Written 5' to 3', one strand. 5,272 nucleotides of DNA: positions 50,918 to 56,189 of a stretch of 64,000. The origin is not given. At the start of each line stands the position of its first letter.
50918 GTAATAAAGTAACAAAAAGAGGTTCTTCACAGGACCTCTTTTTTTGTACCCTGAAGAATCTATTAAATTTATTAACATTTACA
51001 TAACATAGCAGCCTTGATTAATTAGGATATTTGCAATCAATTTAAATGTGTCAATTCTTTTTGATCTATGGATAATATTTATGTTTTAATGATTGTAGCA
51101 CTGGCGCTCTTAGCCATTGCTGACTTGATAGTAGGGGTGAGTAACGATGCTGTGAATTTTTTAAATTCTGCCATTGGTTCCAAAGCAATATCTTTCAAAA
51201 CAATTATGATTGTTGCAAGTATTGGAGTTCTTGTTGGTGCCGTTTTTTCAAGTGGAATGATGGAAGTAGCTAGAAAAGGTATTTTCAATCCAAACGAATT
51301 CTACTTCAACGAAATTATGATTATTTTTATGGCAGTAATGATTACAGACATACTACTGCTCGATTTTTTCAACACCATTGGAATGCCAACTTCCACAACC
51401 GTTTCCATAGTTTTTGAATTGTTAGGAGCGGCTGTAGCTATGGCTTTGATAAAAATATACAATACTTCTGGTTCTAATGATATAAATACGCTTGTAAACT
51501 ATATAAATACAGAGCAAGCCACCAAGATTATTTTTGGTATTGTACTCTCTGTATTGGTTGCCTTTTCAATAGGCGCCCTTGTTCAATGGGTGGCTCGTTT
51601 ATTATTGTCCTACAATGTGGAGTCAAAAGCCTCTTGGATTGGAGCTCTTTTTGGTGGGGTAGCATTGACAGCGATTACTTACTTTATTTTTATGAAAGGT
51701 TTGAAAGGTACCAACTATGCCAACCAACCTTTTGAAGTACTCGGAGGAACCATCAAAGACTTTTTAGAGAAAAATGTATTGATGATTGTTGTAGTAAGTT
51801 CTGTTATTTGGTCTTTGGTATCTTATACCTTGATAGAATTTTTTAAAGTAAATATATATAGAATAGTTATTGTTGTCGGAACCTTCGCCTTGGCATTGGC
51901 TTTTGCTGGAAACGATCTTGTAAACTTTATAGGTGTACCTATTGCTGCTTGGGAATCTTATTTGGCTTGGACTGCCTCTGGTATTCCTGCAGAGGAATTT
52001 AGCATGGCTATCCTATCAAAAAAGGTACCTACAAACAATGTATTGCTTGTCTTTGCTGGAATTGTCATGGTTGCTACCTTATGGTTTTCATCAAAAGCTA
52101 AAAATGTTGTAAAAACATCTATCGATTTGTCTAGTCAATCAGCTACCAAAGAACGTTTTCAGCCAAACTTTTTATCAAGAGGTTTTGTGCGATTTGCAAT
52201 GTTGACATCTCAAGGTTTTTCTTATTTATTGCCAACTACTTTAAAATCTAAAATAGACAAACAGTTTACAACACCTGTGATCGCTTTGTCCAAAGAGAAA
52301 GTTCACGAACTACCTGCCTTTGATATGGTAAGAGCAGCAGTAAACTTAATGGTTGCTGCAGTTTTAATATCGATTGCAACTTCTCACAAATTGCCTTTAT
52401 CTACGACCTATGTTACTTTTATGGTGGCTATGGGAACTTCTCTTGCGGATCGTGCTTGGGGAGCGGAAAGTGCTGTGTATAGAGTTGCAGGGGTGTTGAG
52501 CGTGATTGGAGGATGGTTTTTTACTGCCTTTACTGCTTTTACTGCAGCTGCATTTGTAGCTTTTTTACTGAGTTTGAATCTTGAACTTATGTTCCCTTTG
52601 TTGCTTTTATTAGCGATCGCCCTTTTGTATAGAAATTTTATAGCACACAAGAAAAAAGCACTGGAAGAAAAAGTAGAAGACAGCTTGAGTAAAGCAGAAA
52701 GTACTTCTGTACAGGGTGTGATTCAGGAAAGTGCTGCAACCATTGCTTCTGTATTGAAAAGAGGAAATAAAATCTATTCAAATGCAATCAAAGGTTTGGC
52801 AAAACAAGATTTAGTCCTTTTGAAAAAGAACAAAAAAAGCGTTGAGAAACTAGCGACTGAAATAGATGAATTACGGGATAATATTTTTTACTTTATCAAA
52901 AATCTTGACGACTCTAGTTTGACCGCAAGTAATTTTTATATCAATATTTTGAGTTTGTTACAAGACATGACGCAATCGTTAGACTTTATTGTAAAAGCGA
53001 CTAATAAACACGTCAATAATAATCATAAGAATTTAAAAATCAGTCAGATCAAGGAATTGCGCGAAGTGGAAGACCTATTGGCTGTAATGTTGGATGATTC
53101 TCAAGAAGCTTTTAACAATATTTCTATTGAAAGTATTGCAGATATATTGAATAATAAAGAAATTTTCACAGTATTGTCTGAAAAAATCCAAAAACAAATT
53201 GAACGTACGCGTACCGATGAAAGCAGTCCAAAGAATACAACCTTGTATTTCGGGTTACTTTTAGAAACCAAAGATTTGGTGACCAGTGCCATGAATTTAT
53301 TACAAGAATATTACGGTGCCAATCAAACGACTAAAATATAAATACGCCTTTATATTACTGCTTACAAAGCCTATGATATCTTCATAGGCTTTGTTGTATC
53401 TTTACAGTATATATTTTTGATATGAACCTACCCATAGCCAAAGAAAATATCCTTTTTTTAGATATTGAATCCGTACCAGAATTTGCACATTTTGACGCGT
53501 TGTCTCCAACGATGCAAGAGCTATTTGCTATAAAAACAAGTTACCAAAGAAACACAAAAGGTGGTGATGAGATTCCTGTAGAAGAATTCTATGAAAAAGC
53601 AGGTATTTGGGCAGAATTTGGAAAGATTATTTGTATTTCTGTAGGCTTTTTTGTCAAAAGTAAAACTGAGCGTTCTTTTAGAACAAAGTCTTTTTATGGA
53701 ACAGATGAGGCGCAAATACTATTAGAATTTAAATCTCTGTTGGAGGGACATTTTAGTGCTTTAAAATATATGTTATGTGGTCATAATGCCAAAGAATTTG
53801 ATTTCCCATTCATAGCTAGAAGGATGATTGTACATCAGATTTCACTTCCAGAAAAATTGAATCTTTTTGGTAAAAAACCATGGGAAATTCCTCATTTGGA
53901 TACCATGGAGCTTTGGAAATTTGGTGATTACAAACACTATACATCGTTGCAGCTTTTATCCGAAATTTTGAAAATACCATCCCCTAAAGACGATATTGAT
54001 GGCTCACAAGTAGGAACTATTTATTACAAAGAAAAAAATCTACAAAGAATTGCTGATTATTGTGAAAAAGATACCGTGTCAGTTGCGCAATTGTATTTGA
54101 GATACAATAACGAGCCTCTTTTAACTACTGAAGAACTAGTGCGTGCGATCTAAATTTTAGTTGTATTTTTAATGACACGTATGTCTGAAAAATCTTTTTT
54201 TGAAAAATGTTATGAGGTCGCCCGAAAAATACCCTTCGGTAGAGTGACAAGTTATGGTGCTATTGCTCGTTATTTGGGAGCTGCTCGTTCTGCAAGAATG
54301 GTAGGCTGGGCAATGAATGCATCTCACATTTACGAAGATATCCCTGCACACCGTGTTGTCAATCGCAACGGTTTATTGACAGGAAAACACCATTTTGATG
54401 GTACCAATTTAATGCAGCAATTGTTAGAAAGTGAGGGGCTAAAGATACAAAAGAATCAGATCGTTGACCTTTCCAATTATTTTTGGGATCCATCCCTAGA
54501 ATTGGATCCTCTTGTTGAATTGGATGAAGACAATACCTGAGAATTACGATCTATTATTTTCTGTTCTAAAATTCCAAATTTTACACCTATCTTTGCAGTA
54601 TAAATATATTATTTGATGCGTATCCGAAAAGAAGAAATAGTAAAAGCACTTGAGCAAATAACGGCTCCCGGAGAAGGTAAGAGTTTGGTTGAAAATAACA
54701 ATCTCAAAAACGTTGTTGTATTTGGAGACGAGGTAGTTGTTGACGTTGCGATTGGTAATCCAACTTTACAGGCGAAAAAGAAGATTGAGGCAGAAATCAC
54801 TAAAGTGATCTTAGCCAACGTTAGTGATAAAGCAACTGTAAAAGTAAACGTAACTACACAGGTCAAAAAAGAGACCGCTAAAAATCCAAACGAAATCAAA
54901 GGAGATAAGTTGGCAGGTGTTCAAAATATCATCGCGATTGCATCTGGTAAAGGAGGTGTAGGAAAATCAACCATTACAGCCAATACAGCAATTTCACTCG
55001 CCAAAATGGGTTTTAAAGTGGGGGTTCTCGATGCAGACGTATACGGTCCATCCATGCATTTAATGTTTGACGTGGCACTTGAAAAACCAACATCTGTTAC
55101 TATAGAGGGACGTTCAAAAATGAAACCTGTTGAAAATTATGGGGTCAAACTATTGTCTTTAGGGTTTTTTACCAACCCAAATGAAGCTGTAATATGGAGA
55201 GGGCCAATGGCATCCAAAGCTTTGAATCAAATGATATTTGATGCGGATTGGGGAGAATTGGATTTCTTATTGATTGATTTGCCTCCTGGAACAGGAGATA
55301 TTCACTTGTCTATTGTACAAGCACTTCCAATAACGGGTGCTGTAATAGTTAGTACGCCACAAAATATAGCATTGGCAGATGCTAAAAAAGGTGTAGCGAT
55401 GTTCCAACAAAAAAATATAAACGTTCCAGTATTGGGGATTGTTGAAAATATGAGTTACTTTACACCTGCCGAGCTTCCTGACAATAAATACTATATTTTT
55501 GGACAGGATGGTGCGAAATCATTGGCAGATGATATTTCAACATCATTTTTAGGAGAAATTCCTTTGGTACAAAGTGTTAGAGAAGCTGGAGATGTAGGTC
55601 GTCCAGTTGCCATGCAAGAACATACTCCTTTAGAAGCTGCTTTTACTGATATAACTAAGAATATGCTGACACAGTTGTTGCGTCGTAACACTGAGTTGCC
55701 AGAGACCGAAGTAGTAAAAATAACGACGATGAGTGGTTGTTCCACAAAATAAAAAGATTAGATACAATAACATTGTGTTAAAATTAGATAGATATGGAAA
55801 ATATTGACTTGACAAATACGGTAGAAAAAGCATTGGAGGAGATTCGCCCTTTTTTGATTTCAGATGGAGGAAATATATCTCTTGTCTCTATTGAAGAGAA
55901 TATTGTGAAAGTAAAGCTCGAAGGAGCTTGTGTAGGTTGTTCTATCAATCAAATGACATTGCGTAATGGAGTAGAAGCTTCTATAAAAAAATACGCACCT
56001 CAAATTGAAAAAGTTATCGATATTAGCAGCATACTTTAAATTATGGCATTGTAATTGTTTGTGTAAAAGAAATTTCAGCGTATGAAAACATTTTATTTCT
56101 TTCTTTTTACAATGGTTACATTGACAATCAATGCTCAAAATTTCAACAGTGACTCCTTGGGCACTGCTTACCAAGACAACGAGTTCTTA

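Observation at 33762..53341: Extended phosphate-starvation locus: PhoRB-like TCS, TonB receptor, duplicated lipoprotein and PiT-PhoU, with a T9SS surface module embedded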

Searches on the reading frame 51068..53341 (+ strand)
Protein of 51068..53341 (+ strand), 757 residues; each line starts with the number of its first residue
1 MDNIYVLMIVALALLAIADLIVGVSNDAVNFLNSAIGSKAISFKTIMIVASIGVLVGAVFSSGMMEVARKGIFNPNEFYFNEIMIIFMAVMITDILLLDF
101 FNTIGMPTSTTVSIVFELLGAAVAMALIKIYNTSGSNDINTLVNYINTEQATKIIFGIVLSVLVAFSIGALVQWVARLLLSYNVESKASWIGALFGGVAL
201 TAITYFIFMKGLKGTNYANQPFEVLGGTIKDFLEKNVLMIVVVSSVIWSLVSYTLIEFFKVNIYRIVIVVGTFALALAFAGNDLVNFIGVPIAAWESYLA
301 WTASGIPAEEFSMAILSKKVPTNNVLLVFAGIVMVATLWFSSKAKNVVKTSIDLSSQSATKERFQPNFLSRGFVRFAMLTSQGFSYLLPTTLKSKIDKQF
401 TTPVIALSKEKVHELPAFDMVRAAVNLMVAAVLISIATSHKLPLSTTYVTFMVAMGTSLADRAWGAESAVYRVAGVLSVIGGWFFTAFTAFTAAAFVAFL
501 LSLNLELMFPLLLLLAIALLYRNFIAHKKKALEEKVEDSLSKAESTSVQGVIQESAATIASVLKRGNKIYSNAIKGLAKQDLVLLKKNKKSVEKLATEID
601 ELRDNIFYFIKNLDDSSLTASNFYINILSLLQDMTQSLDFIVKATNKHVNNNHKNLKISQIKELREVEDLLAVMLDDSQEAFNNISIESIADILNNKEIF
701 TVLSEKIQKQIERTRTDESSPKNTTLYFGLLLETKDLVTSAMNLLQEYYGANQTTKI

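Call 3: search_protein_families(library=pfam, proteins=[window:51068-53341:+])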
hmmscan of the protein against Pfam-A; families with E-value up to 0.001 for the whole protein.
window:51068-53341:+ (757 aa): 2 families
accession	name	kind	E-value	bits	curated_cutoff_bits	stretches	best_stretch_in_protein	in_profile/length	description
PF01384.25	PHO4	-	1.4e-29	103.6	33.7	2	26-341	4-262/350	Phosphate transporter family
PF01895.24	PhoU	-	0.00028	21.6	23.5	0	665-731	2-69/89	PhoU domain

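Call 4: search_protein_families(library=ncbifam, proteins=[window:51068-53341:+])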
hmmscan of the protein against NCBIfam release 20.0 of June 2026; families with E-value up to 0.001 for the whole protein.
window:51068-53341:+ (757 aa): 0 families

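Call 47: search_solved_structures(query=window:51068-53341:+, max_evalue=1)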
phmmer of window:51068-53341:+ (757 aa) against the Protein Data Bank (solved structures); distinct sequences matched with E-value up to 1: 1.
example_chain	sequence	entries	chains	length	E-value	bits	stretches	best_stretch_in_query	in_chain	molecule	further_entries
8sd5_A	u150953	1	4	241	0.89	11.3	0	205-249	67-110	6-hydroxymethyl-7,8-dihydropterin pyrophosphokinase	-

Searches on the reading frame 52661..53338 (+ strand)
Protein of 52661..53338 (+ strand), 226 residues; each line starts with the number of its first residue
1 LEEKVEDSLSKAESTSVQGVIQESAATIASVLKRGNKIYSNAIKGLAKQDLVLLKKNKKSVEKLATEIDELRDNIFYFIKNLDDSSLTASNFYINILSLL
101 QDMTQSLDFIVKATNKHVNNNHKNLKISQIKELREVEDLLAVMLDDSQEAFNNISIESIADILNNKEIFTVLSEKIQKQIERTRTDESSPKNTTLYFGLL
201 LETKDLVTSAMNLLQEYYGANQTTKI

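Call 51: search_protein_families(library=pfam, proteins=[window:52661-53338:+], max_evalue=1)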
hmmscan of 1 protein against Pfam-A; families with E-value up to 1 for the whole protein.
seq(226 aa): 8 families
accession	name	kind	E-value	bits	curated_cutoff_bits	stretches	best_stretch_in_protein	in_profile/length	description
PF01895.24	PhoU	-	1.4e-05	25.8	23.5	1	134-201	2-70/89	PhoU domain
PF08124.17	Lyase_8_N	-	0.0085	15.7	24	1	89-215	75-198/323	Polysaccharide lyase family 8, N terminal alpha-helical domain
PF11513.13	TA0956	-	0.015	15.9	25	1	154-210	28-81/110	Thermoplasma acidophilum protein TA0956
PF21907.4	SAM_CEP-1_C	-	0.051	14.3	26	1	119-170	23-79/103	CEP-1 C-terminal SAM domain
PF05368.20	NmrA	-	0.057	13.4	27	1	125-192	185-250/298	NmrA-like family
PF08192.17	Peptidase_S64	-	0.062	12.2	23.6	1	40-150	147-250/692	Peptidase family S64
PF09365.15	DUF2461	-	0.067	13.5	22.8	1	17-109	121-208/208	Conserved hypothetical protein (DUF2461)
PF00509.23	Hemagglutinin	-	0.85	8.4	31.8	1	38-126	368-451/550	Haemagglutinin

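Call 104: search_protein_representatives(protein=window:52661-53338:+)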
Query: 226 residues. Proteins with E-value up to 0.001 (for the whole library): 476; up to 1e-10: 202; up to 1e-30: 30. The best 150 are listed.
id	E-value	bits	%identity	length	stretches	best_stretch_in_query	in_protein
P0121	5.3e-82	290.8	65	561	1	2-224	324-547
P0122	1.1e-70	253.9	63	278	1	24-222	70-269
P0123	2.3e-70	252.9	60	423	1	4-221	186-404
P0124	5.5e-70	251.6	59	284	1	11-221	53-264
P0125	7.5e-66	238.1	56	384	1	2-217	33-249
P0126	6.9e-61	221.9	55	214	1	12-220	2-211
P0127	3.5e-58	213.1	52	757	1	7-217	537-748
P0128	3.7e-56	206.5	50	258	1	4-223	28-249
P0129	4.7e-52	193.1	48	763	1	4-218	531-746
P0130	2.0e-51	191.1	45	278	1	3-220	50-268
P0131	1.4e-50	188.3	47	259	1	3-218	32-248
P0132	1.3e-48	181.9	47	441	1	3-219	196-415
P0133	1.6e-42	162.0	42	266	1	3-216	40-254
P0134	8.8e-42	159.6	50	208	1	6-195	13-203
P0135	3.0e-41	157.9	51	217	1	54-218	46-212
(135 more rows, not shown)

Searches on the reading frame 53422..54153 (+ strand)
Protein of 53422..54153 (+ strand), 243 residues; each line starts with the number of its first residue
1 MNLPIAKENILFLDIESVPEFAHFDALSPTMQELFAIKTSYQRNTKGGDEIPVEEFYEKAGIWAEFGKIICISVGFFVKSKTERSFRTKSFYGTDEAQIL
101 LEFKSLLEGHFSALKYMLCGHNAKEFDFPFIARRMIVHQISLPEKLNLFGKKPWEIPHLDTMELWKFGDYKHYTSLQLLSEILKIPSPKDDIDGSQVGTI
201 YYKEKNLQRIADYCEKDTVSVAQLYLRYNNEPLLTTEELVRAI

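Call 10: search_protein_families(library=pfam, proteins=[window:53422-54153:+])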
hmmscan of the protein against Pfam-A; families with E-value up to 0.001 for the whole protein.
window:53422-54153:+ (243 aa): 2 families
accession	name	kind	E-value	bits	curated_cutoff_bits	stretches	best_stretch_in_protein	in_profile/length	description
PF10108.15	DNA_pol_B_exo2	-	8.2e-15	55.5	24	1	66-229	8-174/213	Predicted 3'-5' exonuclease related to the exonuclease domain of PolB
PF13482.12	RNase_H_2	-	5.1e-12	46.5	22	1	58-225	6-161/165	RNase_H superfamily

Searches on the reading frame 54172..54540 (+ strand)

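Call 10: search_protein_families(library=pfam, proteins=[window:54172-54540:+])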
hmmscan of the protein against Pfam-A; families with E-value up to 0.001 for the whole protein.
window:54172-54540:+ (122 aa): 1 family
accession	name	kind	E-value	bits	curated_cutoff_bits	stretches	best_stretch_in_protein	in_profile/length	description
PF01035.26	DNA_binding_1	-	3e-25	88.3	27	1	9-89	2-80/81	6-O-methylguanine DNA methyltransferase, DNA binding domain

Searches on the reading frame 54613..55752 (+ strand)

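Call 10: search_protein_families(library=pfam, proteins=[window:54613-55752:+])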
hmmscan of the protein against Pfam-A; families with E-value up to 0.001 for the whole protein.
window:54613-55752:+ (379 aa): 7 families
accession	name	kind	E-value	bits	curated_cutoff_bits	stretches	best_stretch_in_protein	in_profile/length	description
PF10609.15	ParA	-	2.5e-90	302.6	27.1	1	103-351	2-245/246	NUBPL iron-transfer P-loop NTPase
PF01656.29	CbiA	-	3.1e-13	50.2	25.4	1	107-331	1-124/125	CobQ/CobB/MinD/ParA nucleotide binding domain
PF01883.24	FeS_assembly_P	-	1.7e-11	44.6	23.5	1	6-78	1-73/73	Iron-sulfur cluster assembly protein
PF13614.12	AAA_31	-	3.7e-09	37.2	27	1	105-143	2-40/177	AAA domain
PF09140.17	MipZ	-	1.3e-07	31.7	20.7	1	106-161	2-57/262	ATPase MipZ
PF02374.21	ArsA_ATPase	-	3e-06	27.1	24.3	1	109-154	5-49/305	Anion-transporting ATPase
PF00142.24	Fer4_NifH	-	4e-06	27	25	1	108-157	4-52/271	4Fe-4S iron sulfur cluster binding proteins, NifH/frxC family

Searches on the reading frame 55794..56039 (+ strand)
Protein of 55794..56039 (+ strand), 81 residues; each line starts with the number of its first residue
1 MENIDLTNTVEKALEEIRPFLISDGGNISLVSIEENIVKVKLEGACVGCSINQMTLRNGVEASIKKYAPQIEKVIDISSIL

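Call 10: search_protein_families(library=pfam, proteins=[window:55794-56039:+])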
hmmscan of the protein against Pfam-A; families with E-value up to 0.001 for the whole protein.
window:55794-56039:+ (81 aa): 1 family
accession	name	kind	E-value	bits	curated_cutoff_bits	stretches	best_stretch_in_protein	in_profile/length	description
PF01106.22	NifU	-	1e-26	93.3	27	1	10-75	1-67/67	NifU-like domain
